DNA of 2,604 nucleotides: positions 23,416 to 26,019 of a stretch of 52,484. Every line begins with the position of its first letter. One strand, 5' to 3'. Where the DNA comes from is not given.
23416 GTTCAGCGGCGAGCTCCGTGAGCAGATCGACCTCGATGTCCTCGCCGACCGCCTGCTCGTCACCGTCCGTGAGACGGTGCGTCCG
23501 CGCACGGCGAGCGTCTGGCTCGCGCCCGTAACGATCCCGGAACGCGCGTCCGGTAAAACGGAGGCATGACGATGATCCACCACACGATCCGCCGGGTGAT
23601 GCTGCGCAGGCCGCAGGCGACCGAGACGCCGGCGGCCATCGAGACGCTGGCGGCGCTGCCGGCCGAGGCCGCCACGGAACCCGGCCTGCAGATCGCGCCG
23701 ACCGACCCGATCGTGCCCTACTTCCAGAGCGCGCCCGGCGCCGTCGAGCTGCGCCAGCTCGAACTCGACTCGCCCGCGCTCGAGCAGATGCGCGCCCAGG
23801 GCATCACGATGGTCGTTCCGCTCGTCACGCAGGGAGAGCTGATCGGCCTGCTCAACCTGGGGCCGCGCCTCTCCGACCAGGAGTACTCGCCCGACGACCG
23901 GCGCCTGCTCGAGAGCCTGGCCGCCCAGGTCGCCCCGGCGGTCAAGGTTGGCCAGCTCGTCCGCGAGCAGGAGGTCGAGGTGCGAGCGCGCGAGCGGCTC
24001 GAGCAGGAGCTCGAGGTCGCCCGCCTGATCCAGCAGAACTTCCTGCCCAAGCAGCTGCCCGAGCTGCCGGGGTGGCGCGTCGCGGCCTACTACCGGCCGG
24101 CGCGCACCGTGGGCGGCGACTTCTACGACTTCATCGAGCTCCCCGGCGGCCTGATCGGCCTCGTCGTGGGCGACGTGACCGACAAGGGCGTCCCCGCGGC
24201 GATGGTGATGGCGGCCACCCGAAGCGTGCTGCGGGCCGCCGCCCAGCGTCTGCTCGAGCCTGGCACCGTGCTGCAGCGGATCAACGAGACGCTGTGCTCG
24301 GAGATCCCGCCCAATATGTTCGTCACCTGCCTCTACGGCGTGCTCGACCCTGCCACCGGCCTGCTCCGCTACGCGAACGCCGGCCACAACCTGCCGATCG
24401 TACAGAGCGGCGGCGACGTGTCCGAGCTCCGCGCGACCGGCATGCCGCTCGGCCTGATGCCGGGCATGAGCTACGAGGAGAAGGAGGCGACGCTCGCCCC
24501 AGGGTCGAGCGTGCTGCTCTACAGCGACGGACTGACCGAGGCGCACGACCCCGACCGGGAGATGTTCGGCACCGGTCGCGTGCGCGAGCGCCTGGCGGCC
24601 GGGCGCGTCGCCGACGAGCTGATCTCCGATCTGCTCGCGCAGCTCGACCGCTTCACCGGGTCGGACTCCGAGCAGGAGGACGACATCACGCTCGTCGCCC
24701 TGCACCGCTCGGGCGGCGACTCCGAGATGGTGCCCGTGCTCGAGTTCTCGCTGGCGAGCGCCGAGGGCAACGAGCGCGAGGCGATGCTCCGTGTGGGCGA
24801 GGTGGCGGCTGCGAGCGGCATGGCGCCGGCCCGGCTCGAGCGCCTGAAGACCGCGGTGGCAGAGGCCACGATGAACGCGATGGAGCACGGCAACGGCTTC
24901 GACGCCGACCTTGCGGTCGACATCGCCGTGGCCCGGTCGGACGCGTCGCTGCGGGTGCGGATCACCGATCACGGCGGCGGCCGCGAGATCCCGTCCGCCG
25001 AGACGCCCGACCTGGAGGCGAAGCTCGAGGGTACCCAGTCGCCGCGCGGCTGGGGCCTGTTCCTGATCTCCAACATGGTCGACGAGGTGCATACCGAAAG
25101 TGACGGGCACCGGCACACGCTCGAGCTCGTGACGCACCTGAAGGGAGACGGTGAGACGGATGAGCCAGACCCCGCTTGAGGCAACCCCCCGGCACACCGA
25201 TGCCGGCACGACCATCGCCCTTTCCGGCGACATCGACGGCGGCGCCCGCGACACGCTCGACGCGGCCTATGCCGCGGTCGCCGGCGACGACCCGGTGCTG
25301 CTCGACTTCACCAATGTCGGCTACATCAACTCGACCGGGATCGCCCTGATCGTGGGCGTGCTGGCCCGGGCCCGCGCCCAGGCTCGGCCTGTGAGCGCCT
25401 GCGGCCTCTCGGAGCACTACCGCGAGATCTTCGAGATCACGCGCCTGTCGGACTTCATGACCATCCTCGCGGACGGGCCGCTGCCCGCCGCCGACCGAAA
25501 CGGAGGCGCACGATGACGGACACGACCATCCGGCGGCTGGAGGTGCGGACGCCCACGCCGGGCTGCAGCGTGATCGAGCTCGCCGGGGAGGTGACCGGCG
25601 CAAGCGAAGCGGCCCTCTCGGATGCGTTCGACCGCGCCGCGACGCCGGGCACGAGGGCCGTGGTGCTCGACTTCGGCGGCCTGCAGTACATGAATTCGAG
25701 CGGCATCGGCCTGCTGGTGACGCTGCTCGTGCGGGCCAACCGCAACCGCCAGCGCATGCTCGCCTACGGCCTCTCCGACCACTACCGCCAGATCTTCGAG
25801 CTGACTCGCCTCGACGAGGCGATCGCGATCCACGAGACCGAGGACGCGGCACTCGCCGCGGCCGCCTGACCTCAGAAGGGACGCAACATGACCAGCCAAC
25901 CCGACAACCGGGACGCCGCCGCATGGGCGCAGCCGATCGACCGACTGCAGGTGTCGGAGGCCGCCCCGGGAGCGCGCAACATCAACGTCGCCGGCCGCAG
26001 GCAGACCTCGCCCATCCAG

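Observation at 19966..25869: Three tandem output-less membrane sensor paralogs coupled to one PP2C/RsbW fusion and two STAS proteins, with no sigma factor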

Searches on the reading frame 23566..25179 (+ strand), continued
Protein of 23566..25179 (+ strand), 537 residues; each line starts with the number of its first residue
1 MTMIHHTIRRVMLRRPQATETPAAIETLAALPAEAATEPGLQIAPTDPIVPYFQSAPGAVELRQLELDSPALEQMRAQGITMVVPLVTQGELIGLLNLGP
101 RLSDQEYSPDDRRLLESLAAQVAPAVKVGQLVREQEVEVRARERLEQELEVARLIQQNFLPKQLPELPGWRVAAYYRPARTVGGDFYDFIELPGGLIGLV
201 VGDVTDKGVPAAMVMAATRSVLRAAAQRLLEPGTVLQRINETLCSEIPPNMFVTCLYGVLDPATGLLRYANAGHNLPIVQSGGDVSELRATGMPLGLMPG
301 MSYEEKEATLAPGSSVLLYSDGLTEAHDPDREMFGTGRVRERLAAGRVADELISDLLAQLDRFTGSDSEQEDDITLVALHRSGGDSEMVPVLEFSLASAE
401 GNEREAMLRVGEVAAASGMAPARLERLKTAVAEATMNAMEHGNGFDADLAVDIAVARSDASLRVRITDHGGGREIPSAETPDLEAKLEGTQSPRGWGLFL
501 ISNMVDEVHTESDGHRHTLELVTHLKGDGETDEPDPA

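Call 39: predict_structure(alignment_id=A3)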
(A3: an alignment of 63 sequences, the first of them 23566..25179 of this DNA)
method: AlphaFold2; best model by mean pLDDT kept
length: 537 residues; sequences in the alignment: 63
mean_pLDDT: 83.8   pTM: 0.56
mean pLDDT of the five models: 83.8, 82.9, 82.0, 81.8, 80.7
residues with pLDDT >= 90: 271; 70-90: 194; 50-70: 25; < 50: 47
segments of 3 or more residues with pLDDT < 50: 1-37, 528-537
pLDDT, mean of each block of 10 residues (from residue 1): 29 31 32 42 84 86 86 86 84 80 73 81 75 78 86 85 89 94 94 95 92 93 94 97 91 97 94 95 92 94 96 94 93 94 89 94 88 95 71 96 97 92 96 96 93 91 94 67 81 78 91 89 70 37
secondary structure, 60 per line:
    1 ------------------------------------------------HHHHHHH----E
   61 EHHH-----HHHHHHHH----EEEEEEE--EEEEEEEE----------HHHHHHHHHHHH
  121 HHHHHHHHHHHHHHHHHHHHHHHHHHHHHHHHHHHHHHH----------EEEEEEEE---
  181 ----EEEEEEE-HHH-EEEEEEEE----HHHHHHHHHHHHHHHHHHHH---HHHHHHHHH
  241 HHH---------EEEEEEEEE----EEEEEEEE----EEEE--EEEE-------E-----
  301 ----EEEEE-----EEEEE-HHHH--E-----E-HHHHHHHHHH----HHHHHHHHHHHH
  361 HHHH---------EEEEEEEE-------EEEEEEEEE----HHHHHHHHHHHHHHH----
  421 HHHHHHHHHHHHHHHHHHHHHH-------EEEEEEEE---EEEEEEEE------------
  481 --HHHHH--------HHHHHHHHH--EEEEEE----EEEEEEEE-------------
elements in order: H49-55 H70-77 E82-88 E91-98 H109-159 E170-177 E185-191 E197-204 H209-228 H232-243 E253-261 E266-273 E278-281 E284-287 E305-309 E315-319 H321-324 H335-344 H349-364 E374-381 E389-397 H402-416 H421-442 E450-457 E461-468 H483-487 H496-504 E507-512 E517-524
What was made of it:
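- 23566..25179 (+): PH (537 aa). Disordered N-terminus with conserved basic motif (res 1-37, window 23566-23676); GAF remainder beta2-alpha5 (res 38-135, 23677-23970); long helix; SpoIIE/PP2C (res 194-381, 24145-24708); RsbW-type HATPase_c_2 (res 402-521, 24769-25128). AF2 pLDDT 84: residues 1-37 at pLDDT about 30, and the N-domain has only H49-55, E60-61, H70-77, E82-88, E91-98 and H109-159 (call 39).
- On GAF domain (PF01590) as a complete single-chain fold: The AF2 model of PH lacks the N-terminal helix and strand, and residues 1-37 are disordered (call 39).
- AF2 still gives the PH remnant a pLDDT of about 85 without the missing elements (call 39).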

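Call 43: fold_search(model_id=the predicted structure, library=pdb)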
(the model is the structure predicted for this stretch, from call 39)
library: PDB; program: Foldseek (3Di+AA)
matches with E <= 10: 612; with E <= 0.001: 183
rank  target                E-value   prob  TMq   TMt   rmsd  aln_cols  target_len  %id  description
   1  3ke6_A                9.0e-22  1.00  0.41  0.57   6.7       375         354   27  The crystal structure of the RsbU and RsbW domains of Rv1364c from Mycobacterium tuberculosis (released 2010-11-10)
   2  3ke6_B                4.2e-21  1.00  0.41  0.56   7.1       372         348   27  The crystal structure of the RsbU and RsbW domains of Rv1364c from Mycobacterium tuberculosis (released 2010-11-10)
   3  3f7a_B                1.5e-14  1.00  0.38  0.52   8.8       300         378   25  Structure of Orthorhombic crystal form of Pseudomonas aeruginosa RssB (released 2009-11-24)
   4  3f79_F                2.0e-14  1.00  0.36  0.77   4.0       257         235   26  Structure of pseudo-centered cell crystal form of the C-terminal phosphatase domain of P. aeruginosa RssB (released 2009-11-24)
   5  3f79_B                2.6e-14  1.00  0.37  0.81   4.0       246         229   26  Structure of pseudo-centered cell crystal form of the C-terminal phosphatase domain of P. aeruginosa RssB (released 2009-11-24)
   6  3eq2_A                3.1e-14  1.00  0.37  0.52   7.0       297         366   22  Structure of Hexagonal Crystal form of Pseudomonas aeruginosa RssB (released 2009-10-20)
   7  3eq2_B                4.2e-14  1.00  0.38  0.52   6.7       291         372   24  Structure of Hexagonal Crystal form of Pseudomonas aeruginosa RssB (released 2009-10-20)
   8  3f79_D                9.9e-14  1.00  0.35  0.76   4.5       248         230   26  Structure of pseudo-centered cell crystal form of the C-terminal phosphatase domain of P. aeruginosa RssB (released 2009-11-24)
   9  3f79_E                2.1e-13  1.00  0.37  0.79   4.0       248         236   25  Structure of pseudo-centered cell crystal form of the C-terminal phosphatase domain of P. aeruginosa RssB (released 2009-11-24)
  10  3es2_A                2.1e-13  1.00  0.35  0.79   3.9       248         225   25  Structure of the C-terminal phosphatase domain of P. aeruginonsa RssB (released 2009-10-20)
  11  6k4e_A                4.0e-13  1.00  0.40  0.84   2.8       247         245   26  SiaA-PP2C domain of Pseudomonas aeruginosa (released 2019-06-26)
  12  3f79_C                5.7e-13  1.00  0.36  0.80   3.8       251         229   25  Structure of pseudo-centered cell crystal form of the C-terminal phosphatase domain of P. aeruginosa RssB (released 2009-11-24)
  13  3f7a_A                6.7e-13  1.00  0.36  0.51   8.2       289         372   24  Structure of Orthorhombic crystal form of Pseudomonas aeruginosa RssB (released 2009-11-24)
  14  5mqh                  1.3e-12  1.00  0.34  0.71   5.1       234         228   17  Structure of the Phosphatase Domain of the Cell Fate Determinant SpoIIE from Bacillus subtilis in a crystal form without (released 2017-05-31)
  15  3pu9_A                1.6e-12  1.00  0.37  0.80   9.5       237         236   18  Crystal structure of serine/threonine phosphatase Sphaerobacter thermophilus DSM 20745 (released 2010-12-22)
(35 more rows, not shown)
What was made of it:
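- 23566..25179 (+): Best PDB match 3ke6, the Rv1364c RsbU+RsbW domains (call 43).
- On Partner-switching module (RsbU/V/W type): Fold match to the 3ke6 RsbW domain (call 43).
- On Rv1364c-type multidomain fusion: Foldseek match to 3ke6_A, E 9e-22 (call 43).
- Closest known: Mycobacterium tuberculosis Rv1364c. Same: It is the best structural match (E 9e-22, 27% identity over about 375 columns, call 43).
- PH's PP2C + kinase fold is closest to Rv1364c (call 43).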

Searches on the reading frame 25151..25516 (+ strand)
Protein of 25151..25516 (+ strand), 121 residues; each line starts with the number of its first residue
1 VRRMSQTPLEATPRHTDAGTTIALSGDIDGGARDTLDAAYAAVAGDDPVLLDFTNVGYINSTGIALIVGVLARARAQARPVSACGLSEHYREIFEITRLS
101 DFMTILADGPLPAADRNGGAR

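Call 3: search_protein_families(library=pfam, proteins=[window:25151-25516:+], max_evalue=0.01)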
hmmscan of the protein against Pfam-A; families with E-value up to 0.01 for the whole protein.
window:25151-25516:+ (121 aa): 2 families
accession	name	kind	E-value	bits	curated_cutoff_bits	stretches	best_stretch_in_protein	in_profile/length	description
PF13466.11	STAS_2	-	5.5e-11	42.9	29.2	1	22-99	1-79/80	STAS domain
PF01740.26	STAS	-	7.4e-10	39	22.6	1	18-105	10-99/106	STAS domain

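Call 4: search_protein_families(library=ncbifam, proteins=[window:25151-25516:+], max_evalue=0.01)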
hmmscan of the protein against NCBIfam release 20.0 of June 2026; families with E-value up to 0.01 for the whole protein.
window:25151-25516:+ (121 aa): 3 families
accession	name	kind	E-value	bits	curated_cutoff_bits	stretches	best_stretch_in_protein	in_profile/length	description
TIGR00377.1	ant_ant_sig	superfamily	8.4e-13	48.2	53.45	1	9-106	3-103/108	anti-sigma factor antagonist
TIGR02886.1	spore_II_AA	equivalog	2.7e-05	24.1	114.75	1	22-105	12-98/106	anti-sigma F factor antagonist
NF033618.0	mlaB_1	equivalog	6.4e-05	23.3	90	1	17-102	7-91/94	lipid asymmetry maintenance protein MlaB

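Call 23: search_protein_families(library=padloc, proteins=[window:25151-25516:+], max_evalue=0.001)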
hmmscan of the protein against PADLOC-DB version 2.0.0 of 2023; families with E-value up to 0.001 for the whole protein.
window:25151-25516:+ (121 aa): 0 families

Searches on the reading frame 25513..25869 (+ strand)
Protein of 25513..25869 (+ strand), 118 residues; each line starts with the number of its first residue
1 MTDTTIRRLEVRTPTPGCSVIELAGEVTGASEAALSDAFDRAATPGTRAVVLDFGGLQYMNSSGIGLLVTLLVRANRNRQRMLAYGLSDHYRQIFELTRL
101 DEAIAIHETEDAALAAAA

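Call 3: search_protein_families(library=pfam, proteins=[window:25513-25869:+], max_evalue=0.01)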
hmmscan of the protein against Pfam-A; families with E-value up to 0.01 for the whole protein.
window:25513-25869:+ (118 aa): 2 families
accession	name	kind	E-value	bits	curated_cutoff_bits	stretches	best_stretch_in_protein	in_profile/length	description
PF01740.26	STAS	-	9.2e-15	54.8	22.6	1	15-113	7-106/106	STAS domain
PF13466.11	STAS_2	-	1e-13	51.7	29.2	1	21-101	1-80/80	STAS domain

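Call 4: search_protein_families(library=ncbifam, proteins=[window:25513-25869:+], max_evalue=0.01)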
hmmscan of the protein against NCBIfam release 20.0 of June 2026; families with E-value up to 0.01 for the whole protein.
window:25513-25869:+ (118 aa): 4 families
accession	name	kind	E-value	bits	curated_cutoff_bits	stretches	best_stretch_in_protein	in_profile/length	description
TIGR00377.1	ant_ant_sig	superfamily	3.7e-17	62.2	53.45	1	18-111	13-107/108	anti-sigma factor antagonist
TIGR02886.1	spore_II_AA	equivalog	3.5e-09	36.6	114.75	1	20-114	11-106/106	anti-sigma F factor antagonist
NF047705.1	slr1659_superfam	superfamily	1.9e-05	24.9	100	1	33-83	34-84/111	slr1659 superfamily regulator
NF033618.0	mlaB_1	equivalog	0.0002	21.7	90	1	47-104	35-92/94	lipid asymmetry maintenance protein MlaB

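Call 23: search_protein_families(library=padloc, proteins=[window:25513-25869:+], max_evalue=0.001)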
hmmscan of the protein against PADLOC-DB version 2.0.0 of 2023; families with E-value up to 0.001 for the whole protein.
window:25513-25869:+ (118 aa): 0 families
